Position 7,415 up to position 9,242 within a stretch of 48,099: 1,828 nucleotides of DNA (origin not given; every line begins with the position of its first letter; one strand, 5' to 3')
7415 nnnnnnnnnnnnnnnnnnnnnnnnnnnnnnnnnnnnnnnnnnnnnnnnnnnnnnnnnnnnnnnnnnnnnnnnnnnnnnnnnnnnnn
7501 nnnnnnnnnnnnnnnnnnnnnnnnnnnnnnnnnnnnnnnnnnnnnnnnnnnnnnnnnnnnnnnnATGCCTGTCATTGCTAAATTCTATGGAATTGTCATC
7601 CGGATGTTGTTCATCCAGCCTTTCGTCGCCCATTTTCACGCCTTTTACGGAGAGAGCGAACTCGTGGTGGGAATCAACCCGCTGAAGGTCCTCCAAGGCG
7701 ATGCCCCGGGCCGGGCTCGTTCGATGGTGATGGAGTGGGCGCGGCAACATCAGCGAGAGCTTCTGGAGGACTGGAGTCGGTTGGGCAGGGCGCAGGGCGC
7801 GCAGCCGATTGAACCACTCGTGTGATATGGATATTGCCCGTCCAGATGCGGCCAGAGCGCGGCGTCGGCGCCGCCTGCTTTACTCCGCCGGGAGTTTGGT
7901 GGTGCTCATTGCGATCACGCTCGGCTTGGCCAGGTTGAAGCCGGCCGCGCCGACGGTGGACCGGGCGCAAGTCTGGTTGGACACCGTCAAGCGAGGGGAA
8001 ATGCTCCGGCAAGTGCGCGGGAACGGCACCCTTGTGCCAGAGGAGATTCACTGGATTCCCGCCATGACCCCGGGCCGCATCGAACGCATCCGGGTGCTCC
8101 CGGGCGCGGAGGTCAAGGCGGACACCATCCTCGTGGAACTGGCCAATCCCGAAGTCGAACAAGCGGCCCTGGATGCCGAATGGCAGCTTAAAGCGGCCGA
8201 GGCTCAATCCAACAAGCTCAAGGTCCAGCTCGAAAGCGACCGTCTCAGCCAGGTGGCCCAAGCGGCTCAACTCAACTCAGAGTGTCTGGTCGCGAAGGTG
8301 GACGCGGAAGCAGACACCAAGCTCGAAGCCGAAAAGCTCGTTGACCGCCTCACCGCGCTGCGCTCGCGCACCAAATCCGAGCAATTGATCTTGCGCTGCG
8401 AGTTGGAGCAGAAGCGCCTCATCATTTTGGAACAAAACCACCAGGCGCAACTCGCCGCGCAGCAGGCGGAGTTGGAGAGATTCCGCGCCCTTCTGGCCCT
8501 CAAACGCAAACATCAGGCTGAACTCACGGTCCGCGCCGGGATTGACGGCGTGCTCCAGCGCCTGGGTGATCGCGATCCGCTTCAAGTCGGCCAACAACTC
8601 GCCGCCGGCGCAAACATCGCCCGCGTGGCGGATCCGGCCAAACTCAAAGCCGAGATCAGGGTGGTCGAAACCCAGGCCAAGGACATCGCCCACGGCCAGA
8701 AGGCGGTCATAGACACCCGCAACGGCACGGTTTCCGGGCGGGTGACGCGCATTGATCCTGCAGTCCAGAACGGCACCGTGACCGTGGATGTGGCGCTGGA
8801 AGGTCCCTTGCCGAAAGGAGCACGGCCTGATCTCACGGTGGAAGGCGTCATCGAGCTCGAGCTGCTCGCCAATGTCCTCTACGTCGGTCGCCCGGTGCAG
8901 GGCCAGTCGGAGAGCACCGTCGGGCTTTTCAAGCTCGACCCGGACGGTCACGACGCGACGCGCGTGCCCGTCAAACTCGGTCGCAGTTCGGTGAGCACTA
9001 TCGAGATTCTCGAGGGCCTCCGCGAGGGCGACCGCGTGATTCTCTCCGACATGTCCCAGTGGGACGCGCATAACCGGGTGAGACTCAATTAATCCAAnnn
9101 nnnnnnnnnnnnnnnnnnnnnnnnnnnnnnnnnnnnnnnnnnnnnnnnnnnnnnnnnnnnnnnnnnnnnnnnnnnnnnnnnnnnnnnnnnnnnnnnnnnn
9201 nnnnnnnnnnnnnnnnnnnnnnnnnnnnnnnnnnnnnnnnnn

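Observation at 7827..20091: Non-orphan ADOP locus: one MacA-like adaptor and one ATPase followed by four tandem diverged duplicated-FtsX permeases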

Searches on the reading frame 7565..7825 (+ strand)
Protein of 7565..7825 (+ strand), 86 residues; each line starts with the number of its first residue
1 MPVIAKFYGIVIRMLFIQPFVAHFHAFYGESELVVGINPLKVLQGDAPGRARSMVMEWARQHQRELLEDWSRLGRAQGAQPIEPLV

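Call 40: search_protein_families(library=pfam, proteins=[window:7565-7825:+], max_evalue=0.01)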
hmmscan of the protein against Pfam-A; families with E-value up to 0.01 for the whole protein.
window:7565-7825:+ (86 aa): 1 family
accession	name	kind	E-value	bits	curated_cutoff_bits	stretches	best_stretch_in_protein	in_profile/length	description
PF13711.11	DUF4160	-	1e-13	51.7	23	1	9-70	1-64/65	Domain of unknown function (DUF4160)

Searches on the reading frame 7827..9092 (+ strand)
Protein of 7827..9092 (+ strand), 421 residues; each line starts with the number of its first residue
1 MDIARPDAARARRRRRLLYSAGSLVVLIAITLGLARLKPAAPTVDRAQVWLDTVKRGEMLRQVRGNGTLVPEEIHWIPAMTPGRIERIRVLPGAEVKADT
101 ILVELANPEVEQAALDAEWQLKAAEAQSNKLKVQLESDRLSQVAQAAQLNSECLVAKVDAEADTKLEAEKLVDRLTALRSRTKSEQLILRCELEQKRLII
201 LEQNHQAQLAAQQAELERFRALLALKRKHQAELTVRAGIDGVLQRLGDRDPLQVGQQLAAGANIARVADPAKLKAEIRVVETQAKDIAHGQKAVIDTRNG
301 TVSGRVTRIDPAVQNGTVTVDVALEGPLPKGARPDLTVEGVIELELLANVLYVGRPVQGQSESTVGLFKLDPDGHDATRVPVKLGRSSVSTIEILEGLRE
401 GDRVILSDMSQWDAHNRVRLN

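Call 4: search_protein_families(library=ncbifam, proteins=[window:7827-9092:+])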
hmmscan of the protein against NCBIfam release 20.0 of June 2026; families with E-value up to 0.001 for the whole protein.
window:7827-9092:+ (421 aa): 7 families
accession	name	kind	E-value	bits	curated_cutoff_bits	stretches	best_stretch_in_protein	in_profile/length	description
TIGR01730.1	RND_mfp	subfamily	6.1e-28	97.7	94.9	2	204-418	106-319/322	efflux RND transporter periplasmic adaptor subunit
NF038010.1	ABC_adapt_DarC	equivalog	1.2e-13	50.6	450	1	23-419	19-415/417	darobactin export ABC transporter periplasmic adaptor subunit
TIGR00999.1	8a0102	subfamily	4.4e-13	49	319.3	1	184-406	51-264/271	CzcB/NccB family metal efflux transporter periplasmic adaptor subunit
TIGR00998.1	8a0101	subfamily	1.9e-10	40.2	390.8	1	80-313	48-285/334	EmrA/EmrK family multidrug efflux transporter periplasmic adaptor subunit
TIGR01843.1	type_I_hlyD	subfamily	4.3e-09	35.8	208.65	1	61-146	29-115/422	HlyD family type I secretion periplasmic adaptor subunit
TIGR03794.1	NHLM_micro_HlyD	equivalog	9.2e-06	24.8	156.2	1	57-249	40-217/421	NHLP bacteriocin system secretion protein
NF002939.0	PRK03598.1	equivalog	0.00048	19.4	393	1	82-243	52-215/332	secretion protein HlyD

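Call 5: search_protein_families(library=pfam, proteins=[window:7827-9092:+])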
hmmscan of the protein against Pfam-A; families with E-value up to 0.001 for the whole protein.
window:7827-9092:+ (421 aa): 2 families
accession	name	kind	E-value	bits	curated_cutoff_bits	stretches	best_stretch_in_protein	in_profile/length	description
PF13437.12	HlyD_3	-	1.1e-13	52.3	22.2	1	234-331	1-98/106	HlyD family secretion protein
PF16576.10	HlyD_D23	-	4e-13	49.6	30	1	74-325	19-200/214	Barrel-sandwich domain of CusB or HlyD membrane-fusion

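Call 47: search_solved_structures(query=window:7827-9092:+, max_evalue=0.001)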
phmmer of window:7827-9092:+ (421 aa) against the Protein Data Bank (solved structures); distinct sequences matched with E-value up to 0.001: 1.
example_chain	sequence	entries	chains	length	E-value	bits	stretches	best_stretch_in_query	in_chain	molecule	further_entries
4dk1_A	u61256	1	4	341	0.00022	23.7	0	52-161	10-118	Putative MacA, Multidrug resistance protein mexA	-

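Call 82: predict_structure(protein=window:7827-9092:+)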
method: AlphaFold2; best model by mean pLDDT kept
length: 421 residues; sequences in the alignment: 1
mean_pLDDT: 51.8   pTM: 0.28
mean pLDDT of the five models: 51.8, 49.7, 44.6, 44.6, 42.8
residues with pLDDT >= 90: 3; 70-90: 117; 50-70: 73; < 50: 228
segments of 3 or more residues with pLDDT < 50: 1-6, 34-106, 249-251, 253-255, 257-290, 294-296, 309-320, 332-421
pLDDT, mean of each block of 10 residues (from residue 1): 47 58 61 45 37 32 30 29 30 30 46 73 79 78 74 76 81 79 84 87 85 84 82 70 56 45 33 29 37 52 57 40 57 35 21 26 34 40 32 35 39 30 25
secondary structure, 60 per line:
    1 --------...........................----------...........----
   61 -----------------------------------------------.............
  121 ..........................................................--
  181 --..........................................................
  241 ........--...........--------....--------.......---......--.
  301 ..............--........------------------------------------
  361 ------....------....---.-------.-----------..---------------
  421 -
elements in order: H9-35 H46-56 H108-178 H183-248 H251-261 H270-273 H282-288 E292-297 E300-314 E317-324 E367-370 E377-380
